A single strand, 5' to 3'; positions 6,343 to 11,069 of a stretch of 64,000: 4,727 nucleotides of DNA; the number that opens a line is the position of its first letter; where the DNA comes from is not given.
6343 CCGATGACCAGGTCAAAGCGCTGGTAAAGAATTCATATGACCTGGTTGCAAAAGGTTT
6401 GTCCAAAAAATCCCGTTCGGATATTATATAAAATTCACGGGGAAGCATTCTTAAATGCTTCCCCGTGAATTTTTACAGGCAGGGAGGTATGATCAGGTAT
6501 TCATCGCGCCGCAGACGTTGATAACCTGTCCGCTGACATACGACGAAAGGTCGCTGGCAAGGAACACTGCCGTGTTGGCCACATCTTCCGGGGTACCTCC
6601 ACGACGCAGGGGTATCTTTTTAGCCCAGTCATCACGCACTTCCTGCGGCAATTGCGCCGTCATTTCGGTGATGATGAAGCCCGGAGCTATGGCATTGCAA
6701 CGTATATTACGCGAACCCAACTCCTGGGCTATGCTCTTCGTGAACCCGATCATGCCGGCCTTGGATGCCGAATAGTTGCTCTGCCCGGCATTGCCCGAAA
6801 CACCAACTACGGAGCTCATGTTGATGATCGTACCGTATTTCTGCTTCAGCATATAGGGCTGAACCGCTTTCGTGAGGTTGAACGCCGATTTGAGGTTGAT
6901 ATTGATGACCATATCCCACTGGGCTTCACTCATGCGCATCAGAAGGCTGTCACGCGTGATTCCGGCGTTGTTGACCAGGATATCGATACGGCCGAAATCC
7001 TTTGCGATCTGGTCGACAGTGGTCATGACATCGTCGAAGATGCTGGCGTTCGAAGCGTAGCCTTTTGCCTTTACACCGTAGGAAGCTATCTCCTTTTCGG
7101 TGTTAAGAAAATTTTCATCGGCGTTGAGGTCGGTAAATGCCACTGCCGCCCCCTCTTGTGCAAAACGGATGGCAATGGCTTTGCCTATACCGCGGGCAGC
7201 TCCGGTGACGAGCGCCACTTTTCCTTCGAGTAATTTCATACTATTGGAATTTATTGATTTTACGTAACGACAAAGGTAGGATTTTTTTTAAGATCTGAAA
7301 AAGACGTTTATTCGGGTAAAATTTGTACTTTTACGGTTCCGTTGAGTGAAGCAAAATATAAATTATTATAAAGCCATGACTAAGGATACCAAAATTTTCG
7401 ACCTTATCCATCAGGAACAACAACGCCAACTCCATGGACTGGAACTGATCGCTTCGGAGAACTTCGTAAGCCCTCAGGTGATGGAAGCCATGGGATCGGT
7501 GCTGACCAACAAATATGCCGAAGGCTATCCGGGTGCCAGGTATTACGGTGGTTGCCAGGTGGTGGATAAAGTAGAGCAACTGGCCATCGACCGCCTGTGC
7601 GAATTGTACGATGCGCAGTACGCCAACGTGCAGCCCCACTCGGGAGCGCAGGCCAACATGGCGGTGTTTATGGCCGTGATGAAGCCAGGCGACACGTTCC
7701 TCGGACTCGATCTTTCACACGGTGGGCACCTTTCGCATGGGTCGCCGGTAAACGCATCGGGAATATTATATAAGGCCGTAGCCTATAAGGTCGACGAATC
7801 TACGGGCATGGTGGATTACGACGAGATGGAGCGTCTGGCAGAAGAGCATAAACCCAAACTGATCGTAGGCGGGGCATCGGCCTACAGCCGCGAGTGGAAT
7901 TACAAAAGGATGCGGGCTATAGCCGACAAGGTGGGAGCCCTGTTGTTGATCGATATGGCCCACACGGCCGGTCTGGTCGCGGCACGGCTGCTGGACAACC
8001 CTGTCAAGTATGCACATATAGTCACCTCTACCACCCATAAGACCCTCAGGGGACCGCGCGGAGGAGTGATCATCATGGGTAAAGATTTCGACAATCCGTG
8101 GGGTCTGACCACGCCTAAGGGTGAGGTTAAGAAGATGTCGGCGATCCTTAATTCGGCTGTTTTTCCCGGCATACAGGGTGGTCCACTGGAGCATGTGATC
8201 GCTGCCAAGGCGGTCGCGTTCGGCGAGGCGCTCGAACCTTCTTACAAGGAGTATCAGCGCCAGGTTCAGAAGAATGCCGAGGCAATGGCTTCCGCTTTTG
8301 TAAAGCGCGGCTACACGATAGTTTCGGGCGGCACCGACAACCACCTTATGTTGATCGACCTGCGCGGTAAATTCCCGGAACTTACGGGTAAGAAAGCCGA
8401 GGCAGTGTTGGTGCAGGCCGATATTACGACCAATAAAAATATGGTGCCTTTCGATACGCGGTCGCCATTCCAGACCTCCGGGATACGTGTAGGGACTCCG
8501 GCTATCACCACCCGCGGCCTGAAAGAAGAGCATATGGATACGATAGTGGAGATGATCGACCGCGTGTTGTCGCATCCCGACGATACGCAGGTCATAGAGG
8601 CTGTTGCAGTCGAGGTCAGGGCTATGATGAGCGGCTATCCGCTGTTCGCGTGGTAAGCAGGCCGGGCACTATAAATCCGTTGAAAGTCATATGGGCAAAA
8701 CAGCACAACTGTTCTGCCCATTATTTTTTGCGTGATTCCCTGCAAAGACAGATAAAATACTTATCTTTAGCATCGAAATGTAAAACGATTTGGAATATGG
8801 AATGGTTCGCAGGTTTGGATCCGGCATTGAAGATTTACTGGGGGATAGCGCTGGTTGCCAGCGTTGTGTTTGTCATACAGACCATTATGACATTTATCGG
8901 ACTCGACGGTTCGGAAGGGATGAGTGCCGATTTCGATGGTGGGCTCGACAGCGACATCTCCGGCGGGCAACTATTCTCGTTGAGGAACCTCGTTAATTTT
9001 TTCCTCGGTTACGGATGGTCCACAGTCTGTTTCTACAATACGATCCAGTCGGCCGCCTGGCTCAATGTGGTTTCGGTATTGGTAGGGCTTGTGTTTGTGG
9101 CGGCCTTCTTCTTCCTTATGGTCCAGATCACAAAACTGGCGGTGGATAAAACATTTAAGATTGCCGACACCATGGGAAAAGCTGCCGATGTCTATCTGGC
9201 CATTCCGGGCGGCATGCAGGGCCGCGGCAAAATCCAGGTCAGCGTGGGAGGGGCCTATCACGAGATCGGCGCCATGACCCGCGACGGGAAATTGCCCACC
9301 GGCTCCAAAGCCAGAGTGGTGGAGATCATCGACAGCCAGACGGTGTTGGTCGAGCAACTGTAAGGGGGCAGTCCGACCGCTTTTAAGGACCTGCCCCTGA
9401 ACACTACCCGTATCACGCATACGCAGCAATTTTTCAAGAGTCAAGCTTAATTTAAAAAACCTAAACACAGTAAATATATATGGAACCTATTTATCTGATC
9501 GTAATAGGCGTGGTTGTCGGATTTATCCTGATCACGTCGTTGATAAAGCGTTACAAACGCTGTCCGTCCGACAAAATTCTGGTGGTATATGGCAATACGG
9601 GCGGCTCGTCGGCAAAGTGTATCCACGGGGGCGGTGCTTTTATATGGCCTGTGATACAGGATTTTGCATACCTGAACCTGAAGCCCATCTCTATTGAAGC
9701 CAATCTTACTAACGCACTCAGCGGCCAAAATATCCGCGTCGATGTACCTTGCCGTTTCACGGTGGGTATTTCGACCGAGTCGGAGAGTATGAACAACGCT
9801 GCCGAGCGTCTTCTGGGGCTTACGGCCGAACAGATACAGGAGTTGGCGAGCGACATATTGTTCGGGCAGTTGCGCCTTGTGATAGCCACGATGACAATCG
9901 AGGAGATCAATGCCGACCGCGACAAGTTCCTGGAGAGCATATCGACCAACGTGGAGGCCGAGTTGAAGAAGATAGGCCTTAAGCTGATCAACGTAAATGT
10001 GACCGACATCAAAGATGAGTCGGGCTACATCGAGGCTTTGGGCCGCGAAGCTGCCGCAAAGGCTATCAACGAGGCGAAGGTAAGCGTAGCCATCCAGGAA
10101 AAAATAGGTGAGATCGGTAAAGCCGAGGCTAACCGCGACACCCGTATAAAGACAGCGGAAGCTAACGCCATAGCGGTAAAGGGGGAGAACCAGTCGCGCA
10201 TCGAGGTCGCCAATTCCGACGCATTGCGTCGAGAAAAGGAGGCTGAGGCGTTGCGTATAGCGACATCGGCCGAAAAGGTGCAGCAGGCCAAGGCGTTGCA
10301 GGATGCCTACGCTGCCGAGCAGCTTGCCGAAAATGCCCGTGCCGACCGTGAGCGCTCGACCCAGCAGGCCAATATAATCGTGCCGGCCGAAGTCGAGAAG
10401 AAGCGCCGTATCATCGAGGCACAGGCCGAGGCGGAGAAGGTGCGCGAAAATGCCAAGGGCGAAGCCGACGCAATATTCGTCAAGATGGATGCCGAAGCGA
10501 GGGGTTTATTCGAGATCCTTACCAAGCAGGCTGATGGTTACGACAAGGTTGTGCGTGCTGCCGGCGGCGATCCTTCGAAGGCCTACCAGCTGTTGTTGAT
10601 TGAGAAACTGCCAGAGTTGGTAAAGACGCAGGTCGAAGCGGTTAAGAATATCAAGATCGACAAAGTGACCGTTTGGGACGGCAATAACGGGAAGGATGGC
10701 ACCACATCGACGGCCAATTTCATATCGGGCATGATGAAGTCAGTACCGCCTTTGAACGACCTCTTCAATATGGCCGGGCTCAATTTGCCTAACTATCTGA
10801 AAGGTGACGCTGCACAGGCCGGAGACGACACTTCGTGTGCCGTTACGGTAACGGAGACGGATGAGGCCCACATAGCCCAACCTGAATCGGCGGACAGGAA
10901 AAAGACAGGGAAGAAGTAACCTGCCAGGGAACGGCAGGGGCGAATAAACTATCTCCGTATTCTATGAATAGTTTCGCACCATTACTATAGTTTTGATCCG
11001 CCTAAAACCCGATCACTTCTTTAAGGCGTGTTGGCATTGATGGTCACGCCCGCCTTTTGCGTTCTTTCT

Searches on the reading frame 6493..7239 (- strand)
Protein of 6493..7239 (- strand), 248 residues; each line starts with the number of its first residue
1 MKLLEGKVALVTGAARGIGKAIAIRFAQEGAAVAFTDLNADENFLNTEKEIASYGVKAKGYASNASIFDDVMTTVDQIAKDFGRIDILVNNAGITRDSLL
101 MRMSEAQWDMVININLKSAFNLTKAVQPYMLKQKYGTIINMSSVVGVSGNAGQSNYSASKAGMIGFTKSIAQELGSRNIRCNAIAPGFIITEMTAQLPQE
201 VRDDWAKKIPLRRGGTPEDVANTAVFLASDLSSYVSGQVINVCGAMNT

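Call 51: search_protein_families(library=pfam, proteins=[window:6493-7239:-], max_evalue=0.00001)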
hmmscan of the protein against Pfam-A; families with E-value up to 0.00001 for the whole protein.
window:6493-7239:- (248 aa): 3 families
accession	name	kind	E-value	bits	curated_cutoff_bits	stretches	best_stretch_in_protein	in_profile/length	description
PF13561.12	adh_short_C2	-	3.6e-70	236.7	27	1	13-244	1-233/236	Enoyl-(Acyl carrier protein) reductase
PF00106.31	adh_short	-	6.1e-61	205.8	26.6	1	7-199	1-192/195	short chain dehydrogenase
PF08659.16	KR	-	3.5e-19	69.8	22.6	1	9-168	3-161/180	KR domain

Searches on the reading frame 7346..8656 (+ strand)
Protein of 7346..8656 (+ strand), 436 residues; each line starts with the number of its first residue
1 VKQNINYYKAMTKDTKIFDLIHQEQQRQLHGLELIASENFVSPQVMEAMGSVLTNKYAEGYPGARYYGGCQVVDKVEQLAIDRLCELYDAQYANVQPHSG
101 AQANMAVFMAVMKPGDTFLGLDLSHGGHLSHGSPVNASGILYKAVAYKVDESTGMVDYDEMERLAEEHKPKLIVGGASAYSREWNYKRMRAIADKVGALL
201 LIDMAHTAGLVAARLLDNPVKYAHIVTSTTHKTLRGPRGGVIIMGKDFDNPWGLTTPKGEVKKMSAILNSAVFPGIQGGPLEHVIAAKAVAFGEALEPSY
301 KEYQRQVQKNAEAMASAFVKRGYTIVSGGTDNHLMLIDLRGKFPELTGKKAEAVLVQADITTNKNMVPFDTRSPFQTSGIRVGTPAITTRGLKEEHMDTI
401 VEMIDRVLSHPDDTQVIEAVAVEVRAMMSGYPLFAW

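Call 51: search_protein_families(library=pfam, proteins=[window:7346-8656:+], max_evalue=0.00001)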
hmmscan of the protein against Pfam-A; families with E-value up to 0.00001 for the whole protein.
window:7346-8656:+ (436 aa): 2 families
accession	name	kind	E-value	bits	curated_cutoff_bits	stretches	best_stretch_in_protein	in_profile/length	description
PF00464.25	SHMT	-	4e-171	569.4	27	1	12-404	3-399/399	Serine hydroxymethyltransferase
PF00155.27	Aminotran_1_2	-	4.9e-09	36.3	19.7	1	59-390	30-352/361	Aminotransferase class I and II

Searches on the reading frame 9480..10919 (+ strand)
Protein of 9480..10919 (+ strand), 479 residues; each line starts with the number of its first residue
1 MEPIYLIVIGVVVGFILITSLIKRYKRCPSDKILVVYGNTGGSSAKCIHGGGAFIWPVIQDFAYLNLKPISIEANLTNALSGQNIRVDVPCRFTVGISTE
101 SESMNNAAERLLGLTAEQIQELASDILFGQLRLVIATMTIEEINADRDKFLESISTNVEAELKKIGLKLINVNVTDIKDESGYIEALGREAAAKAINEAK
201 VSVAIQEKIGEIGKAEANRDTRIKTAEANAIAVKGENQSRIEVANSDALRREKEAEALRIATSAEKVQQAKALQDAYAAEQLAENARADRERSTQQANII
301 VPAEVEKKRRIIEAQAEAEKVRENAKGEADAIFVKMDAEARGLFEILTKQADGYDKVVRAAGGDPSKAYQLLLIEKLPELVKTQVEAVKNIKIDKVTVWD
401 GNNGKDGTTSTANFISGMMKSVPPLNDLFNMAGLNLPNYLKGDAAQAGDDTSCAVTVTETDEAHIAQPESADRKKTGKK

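Call 51: search_protein_families(library=pfam, proteins=[window:9480-10919:+], max_evalue=0.00001)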
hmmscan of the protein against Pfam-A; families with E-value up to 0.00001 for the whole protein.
window:9480-10919:+ (479 aa): 1 family
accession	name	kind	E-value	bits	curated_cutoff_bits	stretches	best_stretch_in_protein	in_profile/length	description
PF01145.31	Band_7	-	6.2e-27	95.2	23.6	1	29-207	4-175/176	SPFH domain / Band 7 family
